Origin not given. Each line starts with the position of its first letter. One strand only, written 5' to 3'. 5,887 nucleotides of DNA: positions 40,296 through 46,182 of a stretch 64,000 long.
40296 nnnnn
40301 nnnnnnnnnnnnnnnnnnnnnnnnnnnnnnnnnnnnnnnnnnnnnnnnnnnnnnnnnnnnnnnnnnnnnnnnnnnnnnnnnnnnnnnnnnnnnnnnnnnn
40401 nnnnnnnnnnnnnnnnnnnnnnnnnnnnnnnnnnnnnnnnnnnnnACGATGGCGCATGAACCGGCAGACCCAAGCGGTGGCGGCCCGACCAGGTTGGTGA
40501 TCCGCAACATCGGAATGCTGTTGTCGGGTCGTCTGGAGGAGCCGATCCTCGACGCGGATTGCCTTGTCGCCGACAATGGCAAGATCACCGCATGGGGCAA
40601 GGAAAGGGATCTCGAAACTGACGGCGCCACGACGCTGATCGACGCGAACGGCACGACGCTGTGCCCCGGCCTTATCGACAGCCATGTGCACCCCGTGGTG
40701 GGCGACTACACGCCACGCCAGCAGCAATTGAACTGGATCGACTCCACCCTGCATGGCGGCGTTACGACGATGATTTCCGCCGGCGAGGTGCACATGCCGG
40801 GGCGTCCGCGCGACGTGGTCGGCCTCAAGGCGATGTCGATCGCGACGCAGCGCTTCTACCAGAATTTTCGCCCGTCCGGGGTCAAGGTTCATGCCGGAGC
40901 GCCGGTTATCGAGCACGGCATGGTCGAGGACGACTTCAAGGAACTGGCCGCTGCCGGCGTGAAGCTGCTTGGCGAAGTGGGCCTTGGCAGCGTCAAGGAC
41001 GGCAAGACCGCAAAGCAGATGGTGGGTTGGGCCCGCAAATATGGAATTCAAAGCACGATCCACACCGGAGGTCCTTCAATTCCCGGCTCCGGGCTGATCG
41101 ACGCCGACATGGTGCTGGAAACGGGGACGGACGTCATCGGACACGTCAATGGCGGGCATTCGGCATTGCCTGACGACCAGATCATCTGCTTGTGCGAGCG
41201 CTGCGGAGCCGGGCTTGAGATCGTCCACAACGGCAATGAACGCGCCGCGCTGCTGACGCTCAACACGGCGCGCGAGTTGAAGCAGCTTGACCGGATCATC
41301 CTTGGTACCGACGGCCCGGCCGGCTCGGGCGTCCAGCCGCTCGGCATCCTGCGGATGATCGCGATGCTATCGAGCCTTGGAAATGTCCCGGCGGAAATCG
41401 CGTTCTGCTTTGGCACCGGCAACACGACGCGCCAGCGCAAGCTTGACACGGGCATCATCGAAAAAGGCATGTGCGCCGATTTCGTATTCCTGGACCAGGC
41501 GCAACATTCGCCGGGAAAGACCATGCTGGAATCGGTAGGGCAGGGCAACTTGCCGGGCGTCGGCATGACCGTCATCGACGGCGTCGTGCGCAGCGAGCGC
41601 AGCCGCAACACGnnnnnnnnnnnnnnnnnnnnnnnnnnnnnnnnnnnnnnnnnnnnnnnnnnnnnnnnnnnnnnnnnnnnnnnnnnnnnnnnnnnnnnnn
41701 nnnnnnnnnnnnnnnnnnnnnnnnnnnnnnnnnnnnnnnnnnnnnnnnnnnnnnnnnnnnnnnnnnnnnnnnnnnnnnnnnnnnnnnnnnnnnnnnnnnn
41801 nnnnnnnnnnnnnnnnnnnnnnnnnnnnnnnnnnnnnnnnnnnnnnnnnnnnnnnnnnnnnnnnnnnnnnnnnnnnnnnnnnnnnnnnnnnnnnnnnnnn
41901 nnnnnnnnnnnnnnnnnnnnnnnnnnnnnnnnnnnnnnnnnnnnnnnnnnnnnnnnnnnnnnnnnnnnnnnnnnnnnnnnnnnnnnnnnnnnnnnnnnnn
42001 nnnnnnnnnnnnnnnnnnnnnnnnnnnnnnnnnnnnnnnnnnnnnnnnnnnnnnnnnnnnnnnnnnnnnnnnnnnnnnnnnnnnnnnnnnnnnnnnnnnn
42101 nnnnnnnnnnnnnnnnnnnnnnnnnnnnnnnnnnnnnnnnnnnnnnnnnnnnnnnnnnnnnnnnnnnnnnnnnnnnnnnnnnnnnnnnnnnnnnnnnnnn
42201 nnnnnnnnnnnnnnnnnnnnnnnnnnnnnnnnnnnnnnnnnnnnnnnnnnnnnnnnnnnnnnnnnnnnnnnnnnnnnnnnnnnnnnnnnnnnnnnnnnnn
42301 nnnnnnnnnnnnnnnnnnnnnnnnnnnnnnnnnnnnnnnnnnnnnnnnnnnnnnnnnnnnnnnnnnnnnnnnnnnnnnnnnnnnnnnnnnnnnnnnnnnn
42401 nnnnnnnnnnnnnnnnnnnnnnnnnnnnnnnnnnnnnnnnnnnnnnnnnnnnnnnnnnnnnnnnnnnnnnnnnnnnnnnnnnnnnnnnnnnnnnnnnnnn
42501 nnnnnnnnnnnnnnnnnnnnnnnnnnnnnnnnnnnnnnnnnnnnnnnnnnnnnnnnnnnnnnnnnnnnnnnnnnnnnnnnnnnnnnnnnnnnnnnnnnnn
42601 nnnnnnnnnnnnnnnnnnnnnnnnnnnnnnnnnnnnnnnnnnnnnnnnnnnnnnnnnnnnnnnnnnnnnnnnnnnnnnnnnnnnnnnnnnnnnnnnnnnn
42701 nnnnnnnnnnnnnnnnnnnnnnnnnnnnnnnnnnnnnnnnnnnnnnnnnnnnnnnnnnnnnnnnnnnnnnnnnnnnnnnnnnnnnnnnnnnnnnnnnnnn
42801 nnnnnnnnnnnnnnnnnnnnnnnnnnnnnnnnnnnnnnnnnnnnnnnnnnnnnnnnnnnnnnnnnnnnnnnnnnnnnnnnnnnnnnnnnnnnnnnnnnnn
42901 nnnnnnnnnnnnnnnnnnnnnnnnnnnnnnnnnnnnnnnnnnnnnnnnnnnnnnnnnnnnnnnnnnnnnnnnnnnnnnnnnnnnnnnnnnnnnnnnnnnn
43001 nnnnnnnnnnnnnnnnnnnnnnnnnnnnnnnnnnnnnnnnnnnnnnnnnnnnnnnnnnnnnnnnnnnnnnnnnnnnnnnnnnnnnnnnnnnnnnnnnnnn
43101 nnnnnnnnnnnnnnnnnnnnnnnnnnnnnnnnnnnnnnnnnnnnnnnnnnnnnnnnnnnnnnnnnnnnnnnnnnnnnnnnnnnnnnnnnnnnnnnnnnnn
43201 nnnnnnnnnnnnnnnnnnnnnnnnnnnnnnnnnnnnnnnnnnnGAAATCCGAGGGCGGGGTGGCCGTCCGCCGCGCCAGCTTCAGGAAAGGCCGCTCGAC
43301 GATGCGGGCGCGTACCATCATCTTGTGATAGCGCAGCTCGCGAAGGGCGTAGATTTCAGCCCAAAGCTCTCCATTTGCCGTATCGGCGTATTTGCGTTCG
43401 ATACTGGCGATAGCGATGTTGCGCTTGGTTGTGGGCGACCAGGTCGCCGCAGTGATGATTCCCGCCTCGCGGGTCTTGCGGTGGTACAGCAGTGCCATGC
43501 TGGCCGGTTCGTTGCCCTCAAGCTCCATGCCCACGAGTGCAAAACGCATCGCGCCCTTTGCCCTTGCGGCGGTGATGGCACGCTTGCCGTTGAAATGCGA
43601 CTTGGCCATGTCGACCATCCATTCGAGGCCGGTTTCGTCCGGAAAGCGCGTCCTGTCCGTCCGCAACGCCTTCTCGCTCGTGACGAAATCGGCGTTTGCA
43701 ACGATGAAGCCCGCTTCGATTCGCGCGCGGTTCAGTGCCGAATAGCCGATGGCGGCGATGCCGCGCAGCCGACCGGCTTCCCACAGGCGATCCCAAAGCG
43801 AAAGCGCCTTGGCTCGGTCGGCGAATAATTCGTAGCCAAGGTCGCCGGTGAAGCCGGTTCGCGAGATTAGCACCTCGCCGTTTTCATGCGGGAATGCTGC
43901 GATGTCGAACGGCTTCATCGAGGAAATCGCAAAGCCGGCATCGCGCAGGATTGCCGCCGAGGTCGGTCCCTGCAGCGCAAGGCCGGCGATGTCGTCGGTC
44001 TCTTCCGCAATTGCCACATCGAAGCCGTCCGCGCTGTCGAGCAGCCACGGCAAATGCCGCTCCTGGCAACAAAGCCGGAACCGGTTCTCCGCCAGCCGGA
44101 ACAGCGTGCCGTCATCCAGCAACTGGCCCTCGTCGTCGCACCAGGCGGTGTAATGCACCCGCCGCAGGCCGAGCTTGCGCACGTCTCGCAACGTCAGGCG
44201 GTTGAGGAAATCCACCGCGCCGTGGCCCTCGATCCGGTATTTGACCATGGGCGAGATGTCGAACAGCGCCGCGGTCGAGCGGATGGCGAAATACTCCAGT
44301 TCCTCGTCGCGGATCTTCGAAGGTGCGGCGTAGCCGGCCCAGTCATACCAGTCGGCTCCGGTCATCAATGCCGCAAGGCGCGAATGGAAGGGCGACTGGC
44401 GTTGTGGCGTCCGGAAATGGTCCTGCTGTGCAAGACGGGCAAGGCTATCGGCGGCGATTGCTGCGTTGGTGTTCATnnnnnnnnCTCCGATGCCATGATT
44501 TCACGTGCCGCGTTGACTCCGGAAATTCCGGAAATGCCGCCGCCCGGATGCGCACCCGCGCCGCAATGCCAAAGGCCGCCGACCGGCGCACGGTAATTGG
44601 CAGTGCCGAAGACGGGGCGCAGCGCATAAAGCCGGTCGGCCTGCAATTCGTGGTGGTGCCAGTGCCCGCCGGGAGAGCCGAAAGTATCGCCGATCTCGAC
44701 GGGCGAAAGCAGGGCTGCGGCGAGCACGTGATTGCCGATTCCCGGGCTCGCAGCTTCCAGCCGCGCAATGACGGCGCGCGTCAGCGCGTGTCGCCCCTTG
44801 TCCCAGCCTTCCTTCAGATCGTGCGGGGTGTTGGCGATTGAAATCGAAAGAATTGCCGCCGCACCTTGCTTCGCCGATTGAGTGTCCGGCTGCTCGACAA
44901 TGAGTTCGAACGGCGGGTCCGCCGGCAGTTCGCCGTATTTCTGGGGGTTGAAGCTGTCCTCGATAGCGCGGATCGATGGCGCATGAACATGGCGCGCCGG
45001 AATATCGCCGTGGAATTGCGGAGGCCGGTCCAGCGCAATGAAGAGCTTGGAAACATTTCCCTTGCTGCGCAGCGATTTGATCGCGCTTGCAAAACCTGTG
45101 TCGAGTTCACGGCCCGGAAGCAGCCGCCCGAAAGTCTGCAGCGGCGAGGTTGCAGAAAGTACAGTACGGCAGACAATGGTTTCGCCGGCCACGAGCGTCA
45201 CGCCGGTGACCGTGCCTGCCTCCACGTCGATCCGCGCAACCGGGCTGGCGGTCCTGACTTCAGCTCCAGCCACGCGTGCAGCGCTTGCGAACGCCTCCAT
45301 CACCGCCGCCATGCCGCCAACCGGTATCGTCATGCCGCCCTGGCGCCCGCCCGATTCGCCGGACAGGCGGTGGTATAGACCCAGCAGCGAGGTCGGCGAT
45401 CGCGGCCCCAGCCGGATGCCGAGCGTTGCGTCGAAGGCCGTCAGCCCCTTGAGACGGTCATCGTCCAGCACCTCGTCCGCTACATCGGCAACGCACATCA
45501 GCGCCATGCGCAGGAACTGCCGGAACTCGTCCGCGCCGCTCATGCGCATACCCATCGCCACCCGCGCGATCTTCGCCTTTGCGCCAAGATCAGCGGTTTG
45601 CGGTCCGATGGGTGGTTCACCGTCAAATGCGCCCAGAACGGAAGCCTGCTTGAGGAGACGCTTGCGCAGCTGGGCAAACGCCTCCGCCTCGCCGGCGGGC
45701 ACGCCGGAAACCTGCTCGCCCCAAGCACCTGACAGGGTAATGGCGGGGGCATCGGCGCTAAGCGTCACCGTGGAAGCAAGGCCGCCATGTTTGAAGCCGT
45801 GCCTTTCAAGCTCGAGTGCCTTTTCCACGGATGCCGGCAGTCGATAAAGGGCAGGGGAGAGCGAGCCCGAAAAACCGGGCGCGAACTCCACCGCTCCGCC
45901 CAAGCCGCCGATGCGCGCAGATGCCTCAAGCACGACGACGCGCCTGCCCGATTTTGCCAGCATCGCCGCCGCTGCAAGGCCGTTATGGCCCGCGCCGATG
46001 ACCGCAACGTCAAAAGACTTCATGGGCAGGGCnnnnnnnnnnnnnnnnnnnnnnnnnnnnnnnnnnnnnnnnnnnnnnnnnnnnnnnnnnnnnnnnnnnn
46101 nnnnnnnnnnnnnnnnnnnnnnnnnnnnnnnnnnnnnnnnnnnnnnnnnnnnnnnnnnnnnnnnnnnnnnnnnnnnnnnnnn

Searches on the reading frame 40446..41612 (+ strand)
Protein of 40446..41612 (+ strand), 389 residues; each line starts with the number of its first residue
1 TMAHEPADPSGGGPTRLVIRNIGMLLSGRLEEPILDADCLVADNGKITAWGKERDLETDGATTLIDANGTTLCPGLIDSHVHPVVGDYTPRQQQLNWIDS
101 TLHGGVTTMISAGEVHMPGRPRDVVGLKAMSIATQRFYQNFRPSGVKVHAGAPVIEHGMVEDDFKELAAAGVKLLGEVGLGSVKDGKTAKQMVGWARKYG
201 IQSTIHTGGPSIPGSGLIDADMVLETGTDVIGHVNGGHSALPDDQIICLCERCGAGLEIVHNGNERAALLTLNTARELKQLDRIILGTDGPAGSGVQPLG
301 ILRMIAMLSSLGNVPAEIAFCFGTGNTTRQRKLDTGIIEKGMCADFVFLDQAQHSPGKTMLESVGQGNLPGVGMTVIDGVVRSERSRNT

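Call 79: search_protein_families(library=pfam, proteins=[window:40446-41612:+], max_evalue=0.00001)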
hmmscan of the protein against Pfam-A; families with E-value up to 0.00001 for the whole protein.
window:40446-41612:+ (389 aa): 2 families
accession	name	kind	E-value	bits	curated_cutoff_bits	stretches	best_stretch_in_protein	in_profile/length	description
PF07969.17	Amidohydro_3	-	1.6e-10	41.5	29.7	0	64-137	2-76/472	Amidohydrolase family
PF01979.26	Amidohydro_1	-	1.4e-09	38.1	25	1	71-379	1-342/345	Amidohydrolase family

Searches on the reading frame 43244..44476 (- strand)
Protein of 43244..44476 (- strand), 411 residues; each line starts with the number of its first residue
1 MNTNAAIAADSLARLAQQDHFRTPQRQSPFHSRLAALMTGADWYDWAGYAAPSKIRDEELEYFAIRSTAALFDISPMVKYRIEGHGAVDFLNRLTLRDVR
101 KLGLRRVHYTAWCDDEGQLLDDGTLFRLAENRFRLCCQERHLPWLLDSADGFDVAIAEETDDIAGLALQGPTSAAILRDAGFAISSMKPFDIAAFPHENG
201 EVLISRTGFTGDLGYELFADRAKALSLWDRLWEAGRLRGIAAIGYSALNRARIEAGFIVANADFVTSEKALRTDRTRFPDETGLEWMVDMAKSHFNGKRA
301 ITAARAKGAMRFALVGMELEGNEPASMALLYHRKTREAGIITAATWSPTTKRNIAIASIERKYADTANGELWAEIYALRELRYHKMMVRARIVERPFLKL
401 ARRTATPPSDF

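Call 79: search_protein_families(library=pfam, proteins=[window:43244-44476:-], max_evalue=0.00001)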
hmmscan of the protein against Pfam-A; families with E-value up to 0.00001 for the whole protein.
window:43244-44476:- (411 aa): 2 families
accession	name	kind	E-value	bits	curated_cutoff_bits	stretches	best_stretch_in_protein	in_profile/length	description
PF01571.26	GCV_T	-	1e-53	182.6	25.6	1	39-273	8-241/255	Aminomethyltransferase folate-binding domain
PF08669.17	GCV_T_C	-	1.6e-08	34.8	25.9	1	314-399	3-80/80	Glycine cleavage T-protein C-terminal barrel domain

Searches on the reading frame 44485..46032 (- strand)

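Call 79: search_protein_families(library=pfam, proteins=[window:44485-46032:-], max_evalue=0.00001)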
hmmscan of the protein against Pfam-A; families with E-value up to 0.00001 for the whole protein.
window:44485-46032:- (516 aa): 5 families
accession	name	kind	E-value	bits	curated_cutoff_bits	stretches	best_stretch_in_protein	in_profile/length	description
PF01593.30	Amino_oxidase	-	1.6e-19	71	19.8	1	18-338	3-295/443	Flavin containing amine oxidoreductase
PF01266.30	DAO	-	3.4e-13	50.3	27.9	1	8-43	1-37/353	FAD dependent oxidoreductase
PF13450.12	NAD_binding_8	-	4.5e-08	33.7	21.9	1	11-48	1-38/68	NAD(P)-binding Rossmann-like domain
PF00890.30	FAD_binding_2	-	1.2e-06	28.5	20.4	0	8-53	1-43/414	FAD binding domain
PF03486.20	HI0933_like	-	3.9e-06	26.9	50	0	8-42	2-36/244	HI0933-like protein Rossmann domain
